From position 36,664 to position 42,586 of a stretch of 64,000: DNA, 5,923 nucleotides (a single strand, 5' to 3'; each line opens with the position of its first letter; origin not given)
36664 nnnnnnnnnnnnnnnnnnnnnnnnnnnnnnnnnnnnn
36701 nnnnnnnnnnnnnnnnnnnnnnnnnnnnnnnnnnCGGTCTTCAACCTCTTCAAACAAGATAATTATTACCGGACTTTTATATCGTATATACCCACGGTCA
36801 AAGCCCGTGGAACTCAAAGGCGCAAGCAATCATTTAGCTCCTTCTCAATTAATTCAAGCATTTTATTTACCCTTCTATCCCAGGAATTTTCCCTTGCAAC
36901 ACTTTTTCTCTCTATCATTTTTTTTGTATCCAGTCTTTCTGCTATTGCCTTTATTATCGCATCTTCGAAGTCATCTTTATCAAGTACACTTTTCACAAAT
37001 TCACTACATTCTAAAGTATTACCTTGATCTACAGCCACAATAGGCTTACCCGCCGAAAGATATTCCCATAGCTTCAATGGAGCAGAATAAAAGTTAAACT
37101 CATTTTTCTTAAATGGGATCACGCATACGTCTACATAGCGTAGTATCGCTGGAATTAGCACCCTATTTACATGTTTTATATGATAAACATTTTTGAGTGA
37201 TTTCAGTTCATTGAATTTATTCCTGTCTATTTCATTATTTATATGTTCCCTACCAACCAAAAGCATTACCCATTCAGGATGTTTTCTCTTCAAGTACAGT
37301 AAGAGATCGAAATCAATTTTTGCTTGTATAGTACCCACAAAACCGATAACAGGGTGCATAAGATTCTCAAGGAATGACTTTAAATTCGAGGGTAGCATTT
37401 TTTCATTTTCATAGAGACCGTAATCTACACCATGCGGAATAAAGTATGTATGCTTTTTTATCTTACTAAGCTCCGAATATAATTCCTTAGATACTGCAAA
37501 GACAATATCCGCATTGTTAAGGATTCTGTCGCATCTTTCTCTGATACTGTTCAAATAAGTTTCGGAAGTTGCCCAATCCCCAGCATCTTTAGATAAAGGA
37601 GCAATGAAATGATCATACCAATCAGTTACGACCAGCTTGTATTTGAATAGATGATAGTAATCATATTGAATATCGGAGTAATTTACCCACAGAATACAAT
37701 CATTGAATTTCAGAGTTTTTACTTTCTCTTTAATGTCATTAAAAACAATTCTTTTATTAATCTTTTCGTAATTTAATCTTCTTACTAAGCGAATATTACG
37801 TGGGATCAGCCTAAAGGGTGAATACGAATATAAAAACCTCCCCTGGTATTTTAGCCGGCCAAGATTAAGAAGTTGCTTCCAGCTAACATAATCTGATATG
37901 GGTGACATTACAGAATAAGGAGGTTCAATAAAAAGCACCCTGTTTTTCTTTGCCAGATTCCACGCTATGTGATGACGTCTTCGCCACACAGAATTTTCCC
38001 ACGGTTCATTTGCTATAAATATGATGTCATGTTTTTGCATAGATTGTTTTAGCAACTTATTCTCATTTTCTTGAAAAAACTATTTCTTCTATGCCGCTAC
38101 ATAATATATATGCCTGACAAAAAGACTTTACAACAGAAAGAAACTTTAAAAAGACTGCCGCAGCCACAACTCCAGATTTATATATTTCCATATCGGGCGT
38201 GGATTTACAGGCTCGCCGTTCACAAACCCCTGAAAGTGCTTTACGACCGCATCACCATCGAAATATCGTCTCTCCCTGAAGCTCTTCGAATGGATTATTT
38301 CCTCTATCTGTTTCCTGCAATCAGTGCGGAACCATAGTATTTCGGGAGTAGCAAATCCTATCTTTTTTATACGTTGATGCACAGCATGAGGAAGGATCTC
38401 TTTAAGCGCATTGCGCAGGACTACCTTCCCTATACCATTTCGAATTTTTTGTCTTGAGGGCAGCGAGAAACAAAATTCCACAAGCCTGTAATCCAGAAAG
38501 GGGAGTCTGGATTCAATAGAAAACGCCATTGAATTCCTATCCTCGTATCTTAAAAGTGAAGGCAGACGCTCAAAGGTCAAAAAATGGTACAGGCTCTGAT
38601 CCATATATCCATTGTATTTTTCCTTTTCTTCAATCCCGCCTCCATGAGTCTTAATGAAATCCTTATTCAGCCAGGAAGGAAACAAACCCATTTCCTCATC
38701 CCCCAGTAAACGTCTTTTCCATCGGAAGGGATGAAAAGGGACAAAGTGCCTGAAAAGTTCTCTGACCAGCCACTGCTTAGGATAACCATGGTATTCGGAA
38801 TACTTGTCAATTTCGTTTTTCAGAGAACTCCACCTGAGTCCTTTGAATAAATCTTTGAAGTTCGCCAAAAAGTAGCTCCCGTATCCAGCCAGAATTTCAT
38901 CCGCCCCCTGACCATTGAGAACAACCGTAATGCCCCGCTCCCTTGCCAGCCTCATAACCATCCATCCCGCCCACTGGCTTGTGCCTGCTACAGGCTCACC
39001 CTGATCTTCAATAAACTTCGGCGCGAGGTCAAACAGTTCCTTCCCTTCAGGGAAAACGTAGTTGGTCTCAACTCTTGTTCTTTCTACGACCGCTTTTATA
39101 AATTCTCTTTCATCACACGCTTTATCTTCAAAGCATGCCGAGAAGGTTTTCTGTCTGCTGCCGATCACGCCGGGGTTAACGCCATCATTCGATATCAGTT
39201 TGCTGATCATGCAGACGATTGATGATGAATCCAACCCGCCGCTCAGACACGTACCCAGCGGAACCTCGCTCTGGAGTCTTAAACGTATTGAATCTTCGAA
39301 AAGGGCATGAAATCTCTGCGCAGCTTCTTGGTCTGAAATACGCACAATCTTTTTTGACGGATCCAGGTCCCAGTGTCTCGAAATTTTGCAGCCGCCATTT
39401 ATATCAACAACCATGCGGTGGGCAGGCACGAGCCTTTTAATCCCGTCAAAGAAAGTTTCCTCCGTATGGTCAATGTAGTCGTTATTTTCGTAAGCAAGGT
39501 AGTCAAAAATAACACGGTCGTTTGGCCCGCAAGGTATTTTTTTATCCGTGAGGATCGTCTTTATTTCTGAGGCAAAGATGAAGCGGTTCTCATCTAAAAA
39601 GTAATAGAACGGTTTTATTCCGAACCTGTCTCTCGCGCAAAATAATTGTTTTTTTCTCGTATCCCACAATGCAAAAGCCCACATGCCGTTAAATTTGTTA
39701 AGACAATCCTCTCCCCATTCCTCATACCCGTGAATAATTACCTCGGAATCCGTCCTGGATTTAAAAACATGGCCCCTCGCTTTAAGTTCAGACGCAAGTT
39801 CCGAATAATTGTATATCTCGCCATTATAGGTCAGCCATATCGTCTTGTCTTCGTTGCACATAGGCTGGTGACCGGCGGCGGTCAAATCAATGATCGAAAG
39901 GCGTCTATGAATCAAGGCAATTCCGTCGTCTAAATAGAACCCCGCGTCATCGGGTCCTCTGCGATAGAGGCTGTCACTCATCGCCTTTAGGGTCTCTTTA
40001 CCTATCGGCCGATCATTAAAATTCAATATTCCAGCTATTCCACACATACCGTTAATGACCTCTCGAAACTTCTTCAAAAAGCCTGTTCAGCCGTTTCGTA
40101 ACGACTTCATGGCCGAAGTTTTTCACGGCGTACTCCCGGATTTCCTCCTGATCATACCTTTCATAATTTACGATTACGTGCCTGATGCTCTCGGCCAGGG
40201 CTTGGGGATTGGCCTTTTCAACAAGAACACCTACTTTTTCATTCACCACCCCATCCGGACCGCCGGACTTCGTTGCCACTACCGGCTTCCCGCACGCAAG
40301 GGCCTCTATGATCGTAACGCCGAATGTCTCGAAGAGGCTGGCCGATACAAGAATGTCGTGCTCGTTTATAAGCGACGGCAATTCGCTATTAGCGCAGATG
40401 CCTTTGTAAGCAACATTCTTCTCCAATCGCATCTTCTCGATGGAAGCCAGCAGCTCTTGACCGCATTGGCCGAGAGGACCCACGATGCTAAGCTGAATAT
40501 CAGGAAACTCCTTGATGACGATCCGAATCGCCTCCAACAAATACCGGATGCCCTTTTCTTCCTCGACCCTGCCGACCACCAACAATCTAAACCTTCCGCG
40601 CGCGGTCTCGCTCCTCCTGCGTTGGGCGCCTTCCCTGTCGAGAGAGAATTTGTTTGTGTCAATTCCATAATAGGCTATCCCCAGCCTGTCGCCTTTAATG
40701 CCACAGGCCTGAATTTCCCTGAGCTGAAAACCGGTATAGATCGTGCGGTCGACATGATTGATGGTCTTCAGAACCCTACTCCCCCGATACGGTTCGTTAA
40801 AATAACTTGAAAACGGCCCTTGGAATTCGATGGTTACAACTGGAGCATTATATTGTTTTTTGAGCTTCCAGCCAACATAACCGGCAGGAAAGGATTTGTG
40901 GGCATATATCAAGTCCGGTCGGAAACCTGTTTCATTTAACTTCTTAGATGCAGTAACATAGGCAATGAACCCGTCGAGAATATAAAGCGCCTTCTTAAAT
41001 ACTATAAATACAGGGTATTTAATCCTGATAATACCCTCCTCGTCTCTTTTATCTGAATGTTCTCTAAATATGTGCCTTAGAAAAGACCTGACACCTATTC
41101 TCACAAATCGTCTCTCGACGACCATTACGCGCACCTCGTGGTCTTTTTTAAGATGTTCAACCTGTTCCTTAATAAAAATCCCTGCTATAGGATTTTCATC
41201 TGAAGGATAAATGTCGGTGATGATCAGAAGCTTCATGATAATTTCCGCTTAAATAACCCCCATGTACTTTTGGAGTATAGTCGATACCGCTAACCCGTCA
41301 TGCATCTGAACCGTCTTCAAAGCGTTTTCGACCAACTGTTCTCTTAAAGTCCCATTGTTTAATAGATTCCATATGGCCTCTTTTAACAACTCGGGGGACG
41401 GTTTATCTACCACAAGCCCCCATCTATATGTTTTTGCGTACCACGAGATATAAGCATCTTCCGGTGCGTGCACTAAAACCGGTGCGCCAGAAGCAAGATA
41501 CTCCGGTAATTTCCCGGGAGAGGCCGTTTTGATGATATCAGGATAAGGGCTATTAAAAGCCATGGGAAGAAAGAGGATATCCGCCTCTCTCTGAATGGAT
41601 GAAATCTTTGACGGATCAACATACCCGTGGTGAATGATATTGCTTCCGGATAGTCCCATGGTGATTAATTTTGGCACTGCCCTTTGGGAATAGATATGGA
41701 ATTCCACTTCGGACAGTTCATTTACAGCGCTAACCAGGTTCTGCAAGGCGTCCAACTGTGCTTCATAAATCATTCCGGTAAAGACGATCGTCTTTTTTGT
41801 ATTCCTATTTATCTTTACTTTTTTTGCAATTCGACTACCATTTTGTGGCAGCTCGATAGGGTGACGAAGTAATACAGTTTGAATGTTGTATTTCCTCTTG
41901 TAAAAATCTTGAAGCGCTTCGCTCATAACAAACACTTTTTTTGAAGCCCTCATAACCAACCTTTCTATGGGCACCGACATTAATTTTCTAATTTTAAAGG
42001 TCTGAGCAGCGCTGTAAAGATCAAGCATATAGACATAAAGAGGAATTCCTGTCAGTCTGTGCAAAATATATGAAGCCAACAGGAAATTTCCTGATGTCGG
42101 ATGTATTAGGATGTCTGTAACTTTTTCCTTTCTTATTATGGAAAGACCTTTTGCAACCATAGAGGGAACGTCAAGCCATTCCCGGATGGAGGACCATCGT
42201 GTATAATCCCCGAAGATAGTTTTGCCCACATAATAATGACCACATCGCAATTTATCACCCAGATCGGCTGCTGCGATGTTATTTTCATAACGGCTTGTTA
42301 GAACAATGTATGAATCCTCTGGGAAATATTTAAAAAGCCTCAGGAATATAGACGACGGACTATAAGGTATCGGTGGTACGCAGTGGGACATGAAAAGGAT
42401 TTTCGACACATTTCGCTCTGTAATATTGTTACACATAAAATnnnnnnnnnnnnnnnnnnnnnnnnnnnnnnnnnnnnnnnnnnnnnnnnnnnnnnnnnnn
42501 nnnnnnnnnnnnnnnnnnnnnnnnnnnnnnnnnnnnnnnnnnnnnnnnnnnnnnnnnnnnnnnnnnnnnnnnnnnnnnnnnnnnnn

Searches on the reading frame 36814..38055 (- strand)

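Call 79: search_protein_families(library=pfam, proteins=[window:36814-38055:-], max_evalue=0.00001)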
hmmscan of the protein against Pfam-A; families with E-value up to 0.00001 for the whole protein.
window:36814-38055:- (413 aa): 2 families
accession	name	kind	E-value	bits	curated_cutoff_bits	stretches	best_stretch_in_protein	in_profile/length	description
PF13692.12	Glyco_trans_1_4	-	1.5e-09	38.7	27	1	235-371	2-140/142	Glycosyl transferases group 1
PF00534.26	Glycos_transf_1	-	1.4e-08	34.9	26.4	1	228-383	9-168/172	Glycosyl transferases group 1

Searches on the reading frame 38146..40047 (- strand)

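Call 8: search_protein_families(library=pfam, proteins=[window:38146-40047:-], max_evalue=10)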
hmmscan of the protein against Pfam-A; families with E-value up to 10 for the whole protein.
window:38146-40047:- (633 aa): 4 families
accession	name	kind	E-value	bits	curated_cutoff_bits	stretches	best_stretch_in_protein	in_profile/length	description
PF00733.27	Asn_synthase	-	4.4e-74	250.7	21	1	247-630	3-354/354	Asparagine synthase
PF13537.11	GATase_7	-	2e-50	170.4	25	1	47-166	1-122/123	Glutamine amidotransferase domain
PF13522.11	GATase_6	-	3.9e-46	156.7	27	1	32-161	1-130/130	Glutamine amidotransferase domain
PF12481.13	DUF3700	-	0.00067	19.6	27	1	114-164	124-175/228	Aluminium induced protein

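Call 10: search_protein_families(library=ncbifam, proteins=[window:38146-40047:-], max_evalue=10)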
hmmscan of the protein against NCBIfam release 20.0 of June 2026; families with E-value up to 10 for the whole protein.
window:38146-40047:- (633 aa): 9 families
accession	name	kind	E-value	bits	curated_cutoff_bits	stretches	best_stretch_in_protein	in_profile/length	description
TIGR01536.1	asn_synth_AEB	equivalog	5e-135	451.4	267.1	1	2-565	1-517/517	asparagine synthase (glutamine-hydrolyzing)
NF033535.1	lass_lactam_cya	exception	3.1e-131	439.1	525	2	1-429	1-415/668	lasso peptide isopeptide bond-forming cyclase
TIGR03108.1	eps_aminotran_1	hypoth_equivalog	9.1e-128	427.6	816.9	2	1-398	1-383/628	XrtA/PEP-CTERM system amidotransferase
TIGR03104.1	trio_amidotrans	equivalog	9.4e-105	351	570.1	2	1-392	1-383/589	N-acetylglutaminylglutamine amidotransferase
NF006949.0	PRK09431.1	equivalog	3.4e-79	266.8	499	3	1-167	1-167/554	asparagine synthase B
NF033561.1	macrolact_Ik_Al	subfamily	1.2e-17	63.7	300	1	194-568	149-496/561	albusnodin/ikarugamycin family macrolactam cyclase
TIGR01135.1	glmS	equivalog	1.4e-10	40.3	418.05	1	61-166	85-198/607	glutamine--fructose-6-phosphate transaminase (isomerizing)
NF001484.0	PRK00331.1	subfamily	2.2e-10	39.6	381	1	62-166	87-199/601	isomerizing glutamine--fructose-6-phosphate transaminase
TIGR01134.1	purF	equivalog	3e-09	36.8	350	1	58-162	82-196/432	amidophosphoribosyltransferase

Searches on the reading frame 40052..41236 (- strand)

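Call 79: search_protein_families(library=pfam, proteins=[window:40052-41236:-], max_evalue=0.00001)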
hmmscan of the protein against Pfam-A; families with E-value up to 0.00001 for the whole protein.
window:40052-41236:- (394 aa): 4 families
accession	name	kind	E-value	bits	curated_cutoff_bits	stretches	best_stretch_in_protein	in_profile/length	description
PF00534.26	Glycos_transf_1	-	4.2e-33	114.7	26.4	1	205-362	5-163/172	Glycosyl transferases group 1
PF13692.12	Glyco_trans_1_4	-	1.4e-29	103.6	27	1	216-355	2-140/142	Glycosyl transferases group 1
PF20706.3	GT4-conflict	-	4.4e-11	42.8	26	1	200-337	182-326/385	Family 4 Glycosyltransferase in conflict systems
PF13439.12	Glyco_transf_4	-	1.6e-09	38.4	28.5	1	22-195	8-169/170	Glycosyltransferase Family 4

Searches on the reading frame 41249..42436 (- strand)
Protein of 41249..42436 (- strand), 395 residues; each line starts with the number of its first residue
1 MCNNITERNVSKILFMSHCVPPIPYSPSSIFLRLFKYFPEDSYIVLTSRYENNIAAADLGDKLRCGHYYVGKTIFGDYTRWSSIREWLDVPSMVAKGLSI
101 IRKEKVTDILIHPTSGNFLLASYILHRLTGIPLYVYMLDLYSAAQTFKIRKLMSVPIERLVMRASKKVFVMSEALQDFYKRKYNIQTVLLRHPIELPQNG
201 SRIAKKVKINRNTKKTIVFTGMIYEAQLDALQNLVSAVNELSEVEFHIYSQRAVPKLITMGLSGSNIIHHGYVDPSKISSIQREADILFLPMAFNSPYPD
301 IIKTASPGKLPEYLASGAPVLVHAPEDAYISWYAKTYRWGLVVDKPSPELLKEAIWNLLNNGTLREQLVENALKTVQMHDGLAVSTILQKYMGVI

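Call 80: search_protein_families(library=pfam, proteins=[window:41249-42436:-], max_evalue=0.001)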
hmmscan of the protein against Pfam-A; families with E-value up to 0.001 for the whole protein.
window:41249-42436:- (395 aa): 3 families
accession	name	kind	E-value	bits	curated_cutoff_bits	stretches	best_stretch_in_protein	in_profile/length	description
PF13692.12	Glyco_trans_1_4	-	2.4e-09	38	27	1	215-361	2-142/142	Glycosyl transferases group 1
PF00534.26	Glycos_transf_1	-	1.7e-07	31.4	26.4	1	264-374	72-171/172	Glycosyl transferases group 1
PF13524.12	Glyco_trans_1_2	-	0.00064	20.1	25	0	233-377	4-130/144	Glycosyl transferase-like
